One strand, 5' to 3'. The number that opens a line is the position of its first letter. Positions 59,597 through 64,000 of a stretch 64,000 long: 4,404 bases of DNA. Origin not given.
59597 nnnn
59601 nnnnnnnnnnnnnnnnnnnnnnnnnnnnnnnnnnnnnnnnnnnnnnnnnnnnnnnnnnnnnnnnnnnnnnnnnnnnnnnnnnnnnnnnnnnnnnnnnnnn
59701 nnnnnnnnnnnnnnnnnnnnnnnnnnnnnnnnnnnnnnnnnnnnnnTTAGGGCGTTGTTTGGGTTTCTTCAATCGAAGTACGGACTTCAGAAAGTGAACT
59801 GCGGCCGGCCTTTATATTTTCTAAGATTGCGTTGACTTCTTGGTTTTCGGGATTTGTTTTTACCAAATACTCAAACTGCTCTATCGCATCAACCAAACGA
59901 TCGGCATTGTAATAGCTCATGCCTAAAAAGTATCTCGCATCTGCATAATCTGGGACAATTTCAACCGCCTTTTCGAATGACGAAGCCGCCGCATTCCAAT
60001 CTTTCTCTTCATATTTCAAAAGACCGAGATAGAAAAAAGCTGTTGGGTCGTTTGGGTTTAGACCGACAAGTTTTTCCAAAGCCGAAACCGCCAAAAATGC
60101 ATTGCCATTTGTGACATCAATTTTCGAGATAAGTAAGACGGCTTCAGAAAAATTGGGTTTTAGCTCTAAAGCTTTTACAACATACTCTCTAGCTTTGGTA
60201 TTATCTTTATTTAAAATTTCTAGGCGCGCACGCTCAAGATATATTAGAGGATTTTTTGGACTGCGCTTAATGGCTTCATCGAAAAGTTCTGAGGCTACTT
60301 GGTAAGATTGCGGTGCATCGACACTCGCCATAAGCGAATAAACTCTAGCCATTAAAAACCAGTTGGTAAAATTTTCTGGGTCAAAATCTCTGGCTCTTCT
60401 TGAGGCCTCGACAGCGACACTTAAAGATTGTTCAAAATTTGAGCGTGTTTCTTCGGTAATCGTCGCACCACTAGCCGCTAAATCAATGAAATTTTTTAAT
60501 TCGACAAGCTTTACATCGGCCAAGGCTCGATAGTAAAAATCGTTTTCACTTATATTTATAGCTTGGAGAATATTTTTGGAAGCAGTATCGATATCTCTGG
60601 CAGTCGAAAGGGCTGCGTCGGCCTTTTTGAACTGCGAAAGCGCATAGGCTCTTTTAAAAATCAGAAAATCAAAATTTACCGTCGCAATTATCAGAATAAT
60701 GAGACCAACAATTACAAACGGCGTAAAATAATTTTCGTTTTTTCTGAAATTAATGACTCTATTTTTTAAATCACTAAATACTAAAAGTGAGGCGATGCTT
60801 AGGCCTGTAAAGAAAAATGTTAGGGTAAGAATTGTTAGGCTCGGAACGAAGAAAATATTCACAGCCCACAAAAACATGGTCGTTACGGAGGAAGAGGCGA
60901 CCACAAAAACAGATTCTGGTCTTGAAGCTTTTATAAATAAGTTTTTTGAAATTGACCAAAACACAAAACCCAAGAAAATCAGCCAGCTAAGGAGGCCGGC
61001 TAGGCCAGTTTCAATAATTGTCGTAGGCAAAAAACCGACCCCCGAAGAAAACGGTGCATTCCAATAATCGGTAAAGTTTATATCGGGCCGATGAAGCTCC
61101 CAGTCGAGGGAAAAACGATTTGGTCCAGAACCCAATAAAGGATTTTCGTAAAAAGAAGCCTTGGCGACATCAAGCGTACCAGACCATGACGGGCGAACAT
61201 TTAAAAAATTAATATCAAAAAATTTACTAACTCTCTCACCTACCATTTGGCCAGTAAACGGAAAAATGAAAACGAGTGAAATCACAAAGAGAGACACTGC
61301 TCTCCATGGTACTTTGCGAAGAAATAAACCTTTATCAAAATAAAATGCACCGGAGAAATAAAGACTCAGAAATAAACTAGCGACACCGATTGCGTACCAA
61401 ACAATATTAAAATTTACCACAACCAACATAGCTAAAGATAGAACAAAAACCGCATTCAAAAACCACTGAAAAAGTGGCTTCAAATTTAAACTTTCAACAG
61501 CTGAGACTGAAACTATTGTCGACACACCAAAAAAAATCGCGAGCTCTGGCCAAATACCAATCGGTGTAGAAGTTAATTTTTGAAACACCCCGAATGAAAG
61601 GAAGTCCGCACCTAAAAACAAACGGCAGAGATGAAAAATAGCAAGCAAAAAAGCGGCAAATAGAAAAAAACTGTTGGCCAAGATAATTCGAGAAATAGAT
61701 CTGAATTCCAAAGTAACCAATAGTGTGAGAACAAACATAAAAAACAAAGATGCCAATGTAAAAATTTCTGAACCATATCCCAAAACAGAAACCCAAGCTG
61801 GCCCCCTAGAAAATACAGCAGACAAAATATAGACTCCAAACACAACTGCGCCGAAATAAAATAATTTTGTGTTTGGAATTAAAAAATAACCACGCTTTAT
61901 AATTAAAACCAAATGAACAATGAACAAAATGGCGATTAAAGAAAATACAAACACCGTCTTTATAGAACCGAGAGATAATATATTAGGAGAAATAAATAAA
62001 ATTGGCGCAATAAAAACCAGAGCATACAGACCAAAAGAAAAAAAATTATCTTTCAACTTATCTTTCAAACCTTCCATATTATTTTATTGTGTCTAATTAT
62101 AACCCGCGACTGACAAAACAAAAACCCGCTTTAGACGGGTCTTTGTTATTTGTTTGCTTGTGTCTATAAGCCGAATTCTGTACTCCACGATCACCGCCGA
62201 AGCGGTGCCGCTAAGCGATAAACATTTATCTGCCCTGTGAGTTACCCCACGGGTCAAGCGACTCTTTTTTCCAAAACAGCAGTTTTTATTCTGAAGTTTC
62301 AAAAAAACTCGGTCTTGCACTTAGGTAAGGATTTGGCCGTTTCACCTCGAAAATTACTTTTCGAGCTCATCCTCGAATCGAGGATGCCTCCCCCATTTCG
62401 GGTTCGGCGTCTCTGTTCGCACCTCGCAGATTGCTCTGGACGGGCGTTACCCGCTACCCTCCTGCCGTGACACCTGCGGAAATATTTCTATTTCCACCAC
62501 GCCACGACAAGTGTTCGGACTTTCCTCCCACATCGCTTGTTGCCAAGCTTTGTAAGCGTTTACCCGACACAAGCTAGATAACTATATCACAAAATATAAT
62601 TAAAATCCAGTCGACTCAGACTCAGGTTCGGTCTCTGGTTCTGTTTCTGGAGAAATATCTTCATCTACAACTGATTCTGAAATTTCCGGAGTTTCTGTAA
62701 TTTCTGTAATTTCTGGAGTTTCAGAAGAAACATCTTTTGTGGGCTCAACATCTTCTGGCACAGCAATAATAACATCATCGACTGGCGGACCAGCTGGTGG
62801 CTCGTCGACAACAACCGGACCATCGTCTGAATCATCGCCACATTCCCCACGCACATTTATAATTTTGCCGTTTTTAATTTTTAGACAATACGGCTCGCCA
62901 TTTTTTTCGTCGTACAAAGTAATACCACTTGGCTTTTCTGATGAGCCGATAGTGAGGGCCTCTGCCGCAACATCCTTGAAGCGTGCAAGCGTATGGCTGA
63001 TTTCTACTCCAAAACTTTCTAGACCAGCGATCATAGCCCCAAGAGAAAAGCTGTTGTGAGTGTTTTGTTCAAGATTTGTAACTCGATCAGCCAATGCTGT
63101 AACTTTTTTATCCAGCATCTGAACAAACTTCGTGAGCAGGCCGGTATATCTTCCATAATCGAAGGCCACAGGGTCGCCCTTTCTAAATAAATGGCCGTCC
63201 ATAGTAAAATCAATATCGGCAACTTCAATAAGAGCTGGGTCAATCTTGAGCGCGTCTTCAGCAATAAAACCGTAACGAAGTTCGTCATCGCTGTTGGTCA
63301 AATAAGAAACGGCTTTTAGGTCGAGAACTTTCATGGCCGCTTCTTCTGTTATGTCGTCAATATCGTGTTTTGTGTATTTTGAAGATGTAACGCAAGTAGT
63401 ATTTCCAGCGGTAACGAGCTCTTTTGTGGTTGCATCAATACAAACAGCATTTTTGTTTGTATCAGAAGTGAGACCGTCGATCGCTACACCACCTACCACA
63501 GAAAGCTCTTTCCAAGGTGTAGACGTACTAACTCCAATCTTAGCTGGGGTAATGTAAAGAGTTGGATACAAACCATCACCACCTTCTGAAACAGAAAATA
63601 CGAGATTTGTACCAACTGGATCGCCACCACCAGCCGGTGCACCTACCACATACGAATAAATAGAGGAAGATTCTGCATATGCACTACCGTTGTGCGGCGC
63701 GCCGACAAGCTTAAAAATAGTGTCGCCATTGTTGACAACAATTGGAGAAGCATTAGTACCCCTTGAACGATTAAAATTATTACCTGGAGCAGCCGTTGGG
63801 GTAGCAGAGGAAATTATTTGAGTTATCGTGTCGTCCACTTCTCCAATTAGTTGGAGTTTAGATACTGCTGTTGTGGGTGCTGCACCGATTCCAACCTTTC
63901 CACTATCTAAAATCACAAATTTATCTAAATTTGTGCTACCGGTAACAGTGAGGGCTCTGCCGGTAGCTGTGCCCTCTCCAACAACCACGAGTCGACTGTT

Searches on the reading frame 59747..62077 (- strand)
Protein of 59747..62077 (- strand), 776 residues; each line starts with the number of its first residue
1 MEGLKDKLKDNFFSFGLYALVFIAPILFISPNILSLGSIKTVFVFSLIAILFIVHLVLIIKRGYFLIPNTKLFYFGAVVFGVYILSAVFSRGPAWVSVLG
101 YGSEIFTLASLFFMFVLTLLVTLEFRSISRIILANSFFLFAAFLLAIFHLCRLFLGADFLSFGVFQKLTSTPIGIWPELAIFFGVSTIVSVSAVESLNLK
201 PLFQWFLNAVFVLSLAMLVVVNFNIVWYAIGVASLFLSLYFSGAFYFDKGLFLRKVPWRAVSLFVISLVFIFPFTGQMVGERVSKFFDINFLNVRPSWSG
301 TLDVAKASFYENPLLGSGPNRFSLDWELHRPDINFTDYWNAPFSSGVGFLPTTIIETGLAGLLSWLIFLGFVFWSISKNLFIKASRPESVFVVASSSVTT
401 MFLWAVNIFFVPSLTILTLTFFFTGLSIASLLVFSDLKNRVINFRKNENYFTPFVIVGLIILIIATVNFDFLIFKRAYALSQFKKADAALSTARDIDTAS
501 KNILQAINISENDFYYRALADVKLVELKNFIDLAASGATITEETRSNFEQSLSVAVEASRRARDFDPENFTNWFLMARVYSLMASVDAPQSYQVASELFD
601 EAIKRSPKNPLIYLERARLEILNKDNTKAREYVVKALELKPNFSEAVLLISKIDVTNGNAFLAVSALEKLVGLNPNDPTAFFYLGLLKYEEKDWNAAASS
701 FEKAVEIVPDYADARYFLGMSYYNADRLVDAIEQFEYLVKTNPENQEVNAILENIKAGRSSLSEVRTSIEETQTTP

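Call 7: search_protein_families(library=pfam, proteins=[window:59747-62077:-], max_evalue=0.01)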
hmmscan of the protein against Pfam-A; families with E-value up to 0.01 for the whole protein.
window:59747-62077:- (776 aa): 19 families
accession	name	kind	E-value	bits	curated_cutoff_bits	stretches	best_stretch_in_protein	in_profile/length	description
PF14559.12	TPR_19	-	2.9e-16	60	25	2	690-754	3-67/68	Tetratricopeptide repeat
PF07719.23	TPR_2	-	1.7e-14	53.1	27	2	679-711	2-34/34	Tetratricopeptide repeat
PF13432.12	TPR_16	-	2.5e-14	53.8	32.7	3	692-743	11-62/65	Tetratricopeptide repeat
PF13431.12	TPR_17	-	6.6e-12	45.1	24.4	0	598-631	1-34/34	Tetratricopeptide repeat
PF13414.12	TPR_11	-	1.5e-11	44.2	26.8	1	685-724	1-40/42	TPR repeat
PF13428.12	TPR_14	-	1e-09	38.5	23.5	0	591-619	16-44/44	Tetratricopeptide repeat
PF00515.34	TPR_1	-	1.6e-09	37.6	27.8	0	680-711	3-34/34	Tetratricopeptide repeat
PF23914.1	TPR_CcmH_CycH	-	9.9e-09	35.7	42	2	638-746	44-155/158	Cytochrome c-type biogenesis protein H TPR domain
PF25063.1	ARM_TT21_C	-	5.4e-08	33.4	35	1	578-753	24-206/209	Tetratricopeptide repeat protein 21 C-terminal ARM domain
PF13371.12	TPR_9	-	3.2e-07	30.7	35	1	663-715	14-66/73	Tetratricopeptide repeat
PF13181.12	TPR_8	-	2.3e-06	27.7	25.7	0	612-642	3-33/34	Tetratricopeptide repeat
PF13174.12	TPR_6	-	2.3e-05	25.2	26.3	0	680-710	2-32/33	Tetratricopeptide repeat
PF25062.1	ARM_TT21_N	-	2.3e-05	24.7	40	1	582-697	73-185/222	Tetratricopeptide repeat protein 21 N-terminal ARM repeat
PF12895.13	ANAPC3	-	2.9e-05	24.7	27.2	1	663-735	8-79/82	Anaphase-promoting complex, cyclosome, subunit 3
PF25060.1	ARM_TT21_2nd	-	0.00011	22.2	27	0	590-658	202-270/270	Tetratricopeptide repeat protein 21 second ARM domain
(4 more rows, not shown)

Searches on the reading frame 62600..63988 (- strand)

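Call 28: search_protein_families(library=pfam, proteins=[window:62600-63988:-], max_evalue=0.0001)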
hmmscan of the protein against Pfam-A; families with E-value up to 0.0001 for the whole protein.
window:62600-63988:- (462 aa): 1 family
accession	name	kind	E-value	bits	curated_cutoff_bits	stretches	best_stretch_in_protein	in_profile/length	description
PF13884.11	Peptidase_S74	-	1.1e-06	29.2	22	1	203-253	2-56/58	Chaperone of endosialidase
